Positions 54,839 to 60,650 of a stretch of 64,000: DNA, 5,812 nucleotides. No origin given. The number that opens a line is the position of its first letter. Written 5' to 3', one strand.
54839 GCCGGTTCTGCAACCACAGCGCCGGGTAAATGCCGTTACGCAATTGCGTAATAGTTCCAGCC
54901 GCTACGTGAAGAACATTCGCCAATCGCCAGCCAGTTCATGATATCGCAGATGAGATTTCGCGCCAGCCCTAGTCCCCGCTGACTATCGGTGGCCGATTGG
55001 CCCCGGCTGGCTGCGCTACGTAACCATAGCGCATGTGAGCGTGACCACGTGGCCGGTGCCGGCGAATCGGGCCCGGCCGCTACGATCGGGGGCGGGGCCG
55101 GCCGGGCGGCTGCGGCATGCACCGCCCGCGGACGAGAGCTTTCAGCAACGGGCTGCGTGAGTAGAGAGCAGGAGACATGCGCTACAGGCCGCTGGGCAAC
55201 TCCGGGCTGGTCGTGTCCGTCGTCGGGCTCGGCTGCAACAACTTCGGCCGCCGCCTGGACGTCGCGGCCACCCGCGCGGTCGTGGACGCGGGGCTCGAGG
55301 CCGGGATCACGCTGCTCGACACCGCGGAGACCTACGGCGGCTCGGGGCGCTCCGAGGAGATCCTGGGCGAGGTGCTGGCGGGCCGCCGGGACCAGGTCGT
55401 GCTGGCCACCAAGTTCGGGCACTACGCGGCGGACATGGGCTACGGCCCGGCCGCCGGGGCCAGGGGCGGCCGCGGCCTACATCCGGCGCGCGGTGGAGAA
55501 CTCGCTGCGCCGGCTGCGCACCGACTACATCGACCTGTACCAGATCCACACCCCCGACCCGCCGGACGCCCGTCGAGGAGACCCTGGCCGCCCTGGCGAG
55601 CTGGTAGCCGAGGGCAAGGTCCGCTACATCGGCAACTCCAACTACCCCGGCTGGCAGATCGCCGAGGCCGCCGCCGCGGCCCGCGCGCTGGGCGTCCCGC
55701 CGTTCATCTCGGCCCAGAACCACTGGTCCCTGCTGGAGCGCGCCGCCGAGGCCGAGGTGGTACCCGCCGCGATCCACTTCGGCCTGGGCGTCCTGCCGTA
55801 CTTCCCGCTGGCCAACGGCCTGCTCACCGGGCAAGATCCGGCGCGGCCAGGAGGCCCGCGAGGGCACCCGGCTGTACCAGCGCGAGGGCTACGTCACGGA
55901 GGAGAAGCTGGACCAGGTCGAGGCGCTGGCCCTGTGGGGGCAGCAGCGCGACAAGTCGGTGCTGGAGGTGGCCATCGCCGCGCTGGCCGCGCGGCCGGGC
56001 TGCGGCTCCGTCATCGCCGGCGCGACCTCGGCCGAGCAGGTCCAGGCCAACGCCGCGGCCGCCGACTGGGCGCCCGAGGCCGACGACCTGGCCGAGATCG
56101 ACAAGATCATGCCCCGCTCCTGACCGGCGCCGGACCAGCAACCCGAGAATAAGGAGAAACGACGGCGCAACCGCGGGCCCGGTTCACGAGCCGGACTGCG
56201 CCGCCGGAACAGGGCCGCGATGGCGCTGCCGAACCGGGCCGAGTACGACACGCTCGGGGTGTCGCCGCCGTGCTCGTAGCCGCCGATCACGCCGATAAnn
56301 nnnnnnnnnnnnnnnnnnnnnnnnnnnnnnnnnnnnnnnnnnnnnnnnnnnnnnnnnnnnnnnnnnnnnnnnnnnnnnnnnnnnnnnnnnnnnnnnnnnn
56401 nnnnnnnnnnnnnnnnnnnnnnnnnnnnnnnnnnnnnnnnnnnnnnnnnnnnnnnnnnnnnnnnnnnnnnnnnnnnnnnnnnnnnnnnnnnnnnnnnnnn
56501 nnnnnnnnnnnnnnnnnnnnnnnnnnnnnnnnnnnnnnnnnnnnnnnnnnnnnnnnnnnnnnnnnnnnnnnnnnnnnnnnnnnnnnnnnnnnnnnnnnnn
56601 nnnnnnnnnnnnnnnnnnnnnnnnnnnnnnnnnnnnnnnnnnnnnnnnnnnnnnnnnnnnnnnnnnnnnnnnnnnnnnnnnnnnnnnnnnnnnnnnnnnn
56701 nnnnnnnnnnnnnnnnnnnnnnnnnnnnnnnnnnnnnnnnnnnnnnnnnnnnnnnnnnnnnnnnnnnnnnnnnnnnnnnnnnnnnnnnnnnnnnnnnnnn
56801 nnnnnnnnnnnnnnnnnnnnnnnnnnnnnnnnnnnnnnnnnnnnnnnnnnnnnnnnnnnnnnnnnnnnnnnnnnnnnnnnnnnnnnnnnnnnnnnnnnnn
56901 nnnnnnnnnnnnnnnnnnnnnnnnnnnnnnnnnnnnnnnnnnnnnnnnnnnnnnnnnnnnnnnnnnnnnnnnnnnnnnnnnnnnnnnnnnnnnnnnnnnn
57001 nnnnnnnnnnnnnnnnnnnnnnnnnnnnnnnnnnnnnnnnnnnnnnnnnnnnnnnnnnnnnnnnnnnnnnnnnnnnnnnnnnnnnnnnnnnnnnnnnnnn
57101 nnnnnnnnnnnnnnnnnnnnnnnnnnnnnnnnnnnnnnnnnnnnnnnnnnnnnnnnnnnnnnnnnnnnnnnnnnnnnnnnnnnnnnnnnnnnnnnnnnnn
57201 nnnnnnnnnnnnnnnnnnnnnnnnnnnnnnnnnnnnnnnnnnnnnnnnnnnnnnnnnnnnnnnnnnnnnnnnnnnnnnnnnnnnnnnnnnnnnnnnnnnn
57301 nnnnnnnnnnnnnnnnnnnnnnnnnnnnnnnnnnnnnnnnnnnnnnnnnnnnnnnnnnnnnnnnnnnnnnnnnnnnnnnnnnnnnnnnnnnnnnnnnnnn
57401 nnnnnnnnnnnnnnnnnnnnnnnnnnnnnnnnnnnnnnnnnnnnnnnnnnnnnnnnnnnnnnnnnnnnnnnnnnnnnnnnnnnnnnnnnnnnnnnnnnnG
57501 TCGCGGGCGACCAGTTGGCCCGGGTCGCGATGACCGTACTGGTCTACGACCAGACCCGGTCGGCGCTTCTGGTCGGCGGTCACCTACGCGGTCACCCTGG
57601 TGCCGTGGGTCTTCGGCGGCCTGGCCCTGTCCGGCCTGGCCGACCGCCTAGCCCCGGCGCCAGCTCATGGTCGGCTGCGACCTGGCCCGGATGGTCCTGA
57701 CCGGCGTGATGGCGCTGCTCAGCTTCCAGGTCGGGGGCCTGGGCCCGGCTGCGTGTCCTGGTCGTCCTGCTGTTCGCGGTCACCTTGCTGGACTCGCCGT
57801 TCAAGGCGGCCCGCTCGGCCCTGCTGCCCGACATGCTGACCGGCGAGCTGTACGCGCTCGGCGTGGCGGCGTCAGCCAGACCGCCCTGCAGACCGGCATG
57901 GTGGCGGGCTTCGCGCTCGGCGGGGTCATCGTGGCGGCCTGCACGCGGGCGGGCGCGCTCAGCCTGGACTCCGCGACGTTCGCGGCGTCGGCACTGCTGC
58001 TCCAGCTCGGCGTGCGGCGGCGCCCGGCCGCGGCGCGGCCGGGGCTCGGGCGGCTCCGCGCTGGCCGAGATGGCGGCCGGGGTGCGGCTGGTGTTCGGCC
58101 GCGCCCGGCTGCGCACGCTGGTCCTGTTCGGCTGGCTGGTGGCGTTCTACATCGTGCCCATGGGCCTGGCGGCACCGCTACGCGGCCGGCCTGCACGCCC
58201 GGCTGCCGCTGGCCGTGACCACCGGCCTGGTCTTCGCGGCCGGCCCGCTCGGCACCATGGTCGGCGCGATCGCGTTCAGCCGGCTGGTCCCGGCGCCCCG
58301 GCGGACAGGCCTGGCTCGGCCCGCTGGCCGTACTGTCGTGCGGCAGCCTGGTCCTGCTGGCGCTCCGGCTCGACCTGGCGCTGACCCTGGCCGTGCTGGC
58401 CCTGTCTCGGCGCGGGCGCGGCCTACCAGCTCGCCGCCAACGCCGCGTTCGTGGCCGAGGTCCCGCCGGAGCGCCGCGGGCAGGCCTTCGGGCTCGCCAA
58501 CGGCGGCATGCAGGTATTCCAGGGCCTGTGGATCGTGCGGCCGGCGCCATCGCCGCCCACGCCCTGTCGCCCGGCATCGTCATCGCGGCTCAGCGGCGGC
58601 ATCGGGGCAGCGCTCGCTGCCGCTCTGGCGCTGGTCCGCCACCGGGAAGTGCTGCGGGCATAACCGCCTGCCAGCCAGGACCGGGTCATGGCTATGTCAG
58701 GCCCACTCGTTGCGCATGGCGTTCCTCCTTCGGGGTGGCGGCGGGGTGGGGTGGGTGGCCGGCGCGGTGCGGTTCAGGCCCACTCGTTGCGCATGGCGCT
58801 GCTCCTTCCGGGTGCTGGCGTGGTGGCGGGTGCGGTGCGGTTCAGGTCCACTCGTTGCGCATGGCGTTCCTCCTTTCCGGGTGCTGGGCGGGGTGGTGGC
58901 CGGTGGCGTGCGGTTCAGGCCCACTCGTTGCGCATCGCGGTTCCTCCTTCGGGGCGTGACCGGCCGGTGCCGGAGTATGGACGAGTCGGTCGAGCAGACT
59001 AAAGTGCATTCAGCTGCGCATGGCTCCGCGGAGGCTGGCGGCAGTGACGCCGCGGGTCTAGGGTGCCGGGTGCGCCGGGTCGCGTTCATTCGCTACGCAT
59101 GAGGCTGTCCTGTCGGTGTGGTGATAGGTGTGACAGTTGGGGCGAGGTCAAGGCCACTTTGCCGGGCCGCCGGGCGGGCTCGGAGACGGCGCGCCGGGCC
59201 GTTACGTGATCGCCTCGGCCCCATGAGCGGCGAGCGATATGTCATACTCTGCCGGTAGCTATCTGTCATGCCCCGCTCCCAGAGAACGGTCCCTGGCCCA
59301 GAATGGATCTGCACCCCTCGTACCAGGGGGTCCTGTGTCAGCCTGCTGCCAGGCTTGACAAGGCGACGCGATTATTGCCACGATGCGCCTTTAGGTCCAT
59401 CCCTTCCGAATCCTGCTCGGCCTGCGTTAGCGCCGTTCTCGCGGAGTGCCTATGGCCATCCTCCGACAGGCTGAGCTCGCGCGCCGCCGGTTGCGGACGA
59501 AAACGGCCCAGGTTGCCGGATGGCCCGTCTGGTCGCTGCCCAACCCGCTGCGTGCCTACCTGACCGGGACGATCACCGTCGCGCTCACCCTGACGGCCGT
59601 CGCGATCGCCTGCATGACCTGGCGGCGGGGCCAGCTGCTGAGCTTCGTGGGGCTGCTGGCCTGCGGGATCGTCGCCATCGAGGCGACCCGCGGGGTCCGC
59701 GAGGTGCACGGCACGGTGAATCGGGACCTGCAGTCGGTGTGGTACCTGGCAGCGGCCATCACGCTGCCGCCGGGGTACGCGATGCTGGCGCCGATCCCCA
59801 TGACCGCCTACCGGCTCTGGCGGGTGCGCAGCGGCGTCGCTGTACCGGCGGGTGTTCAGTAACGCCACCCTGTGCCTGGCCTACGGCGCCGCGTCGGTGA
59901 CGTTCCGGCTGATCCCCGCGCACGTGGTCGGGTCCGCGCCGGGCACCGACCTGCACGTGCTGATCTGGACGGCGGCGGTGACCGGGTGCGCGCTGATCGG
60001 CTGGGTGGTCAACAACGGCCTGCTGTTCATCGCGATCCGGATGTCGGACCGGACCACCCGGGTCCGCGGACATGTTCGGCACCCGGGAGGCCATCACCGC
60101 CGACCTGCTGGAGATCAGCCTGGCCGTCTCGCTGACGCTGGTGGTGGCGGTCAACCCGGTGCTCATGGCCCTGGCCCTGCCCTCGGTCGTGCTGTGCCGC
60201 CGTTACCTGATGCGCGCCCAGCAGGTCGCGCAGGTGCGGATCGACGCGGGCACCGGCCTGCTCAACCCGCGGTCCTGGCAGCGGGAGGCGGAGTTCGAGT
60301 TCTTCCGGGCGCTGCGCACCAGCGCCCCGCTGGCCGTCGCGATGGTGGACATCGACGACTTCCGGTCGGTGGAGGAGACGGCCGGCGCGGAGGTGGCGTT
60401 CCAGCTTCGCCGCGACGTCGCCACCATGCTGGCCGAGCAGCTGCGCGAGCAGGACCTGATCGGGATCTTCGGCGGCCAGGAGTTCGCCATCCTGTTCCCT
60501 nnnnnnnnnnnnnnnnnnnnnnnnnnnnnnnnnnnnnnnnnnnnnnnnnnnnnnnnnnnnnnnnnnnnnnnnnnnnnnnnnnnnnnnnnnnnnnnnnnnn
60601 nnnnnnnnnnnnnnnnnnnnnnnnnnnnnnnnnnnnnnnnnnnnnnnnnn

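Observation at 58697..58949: Four tandem Shine-Dalgarno plus 6-codon mini-ORFs (MRNEWA/T) between an MFS exporter gene and a GGDEF-family gene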

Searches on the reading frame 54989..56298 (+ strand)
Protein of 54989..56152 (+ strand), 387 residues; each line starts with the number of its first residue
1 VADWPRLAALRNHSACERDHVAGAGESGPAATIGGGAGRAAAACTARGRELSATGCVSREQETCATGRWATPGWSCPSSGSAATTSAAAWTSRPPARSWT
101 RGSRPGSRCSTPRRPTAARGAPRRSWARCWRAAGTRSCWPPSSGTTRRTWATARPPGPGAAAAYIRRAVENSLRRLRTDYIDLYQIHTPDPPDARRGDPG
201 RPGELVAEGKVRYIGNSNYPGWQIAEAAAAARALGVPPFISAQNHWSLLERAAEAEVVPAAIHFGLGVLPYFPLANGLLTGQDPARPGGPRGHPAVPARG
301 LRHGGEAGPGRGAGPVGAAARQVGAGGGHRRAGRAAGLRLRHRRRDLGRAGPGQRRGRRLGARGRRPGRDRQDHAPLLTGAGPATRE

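Call 8: search_protein_families(library=pfam, proteins=[window:54989-56152:+, window:55177-56298:+], max_evalue=0.01)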
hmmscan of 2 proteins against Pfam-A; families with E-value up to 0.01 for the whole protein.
window:54989-56152:+ (387 aa): 1 family
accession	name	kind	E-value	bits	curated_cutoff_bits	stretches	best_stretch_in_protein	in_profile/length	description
PF00248.27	Aldo_ket_red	-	5e-25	88.6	24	1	156-283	78-201/291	Aldo/keto reductase family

window:55177-56298:+ (373 aa): 1 family
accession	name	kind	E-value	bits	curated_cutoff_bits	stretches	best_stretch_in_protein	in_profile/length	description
PF00248.27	Aldo_ket_red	-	3.8e-12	46.3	24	1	16-82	2-73/291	Aldo/keto reductase family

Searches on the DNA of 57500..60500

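Call 5: search_rna_families(source=window, start=57500, end=60500, threshold=evalue, max_evalue=10)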
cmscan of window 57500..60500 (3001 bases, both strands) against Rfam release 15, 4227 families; matches with E-value up to 10: 2.
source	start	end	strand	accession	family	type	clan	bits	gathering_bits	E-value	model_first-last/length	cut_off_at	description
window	60110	60167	+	RF01119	sR32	Gene; snRNA; snoRNA; CD-box;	-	17.8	40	0.1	1-57/57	no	Small nucleolar RNA sR32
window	60172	60232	-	RF02950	D12-methyl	Gene; sRNA;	-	16.5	57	9.1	1-64/64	no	D12-methyl RNA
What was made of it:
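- On Known structured RNA families (Rfam 15): Only two sub-threshold chance hits were found, both elsewhere in 57500-60500 (call 5).
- There is no Rfam match (call 5). There is no Rfam hit (call 5).
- Tried and rejected: A scan of 57500-60500 at E <= 10 found nothing relevant (call 5).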

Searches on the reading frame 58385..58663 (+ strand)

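Call 8: search_protein_families(library=pfam, proteins=[window:58385-58663:+], max_evalue=0.01)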
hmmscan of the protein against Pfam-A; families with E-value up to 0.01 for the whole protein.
window:58385-58663:+ (92 aa): 1 family
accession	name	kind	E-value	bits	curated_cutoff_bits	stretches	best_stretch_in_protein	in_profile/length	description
PF07690.21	MFS_1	-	0.0032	16.9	33.4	1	8-45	95-133/347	Major Facilitator Superfamily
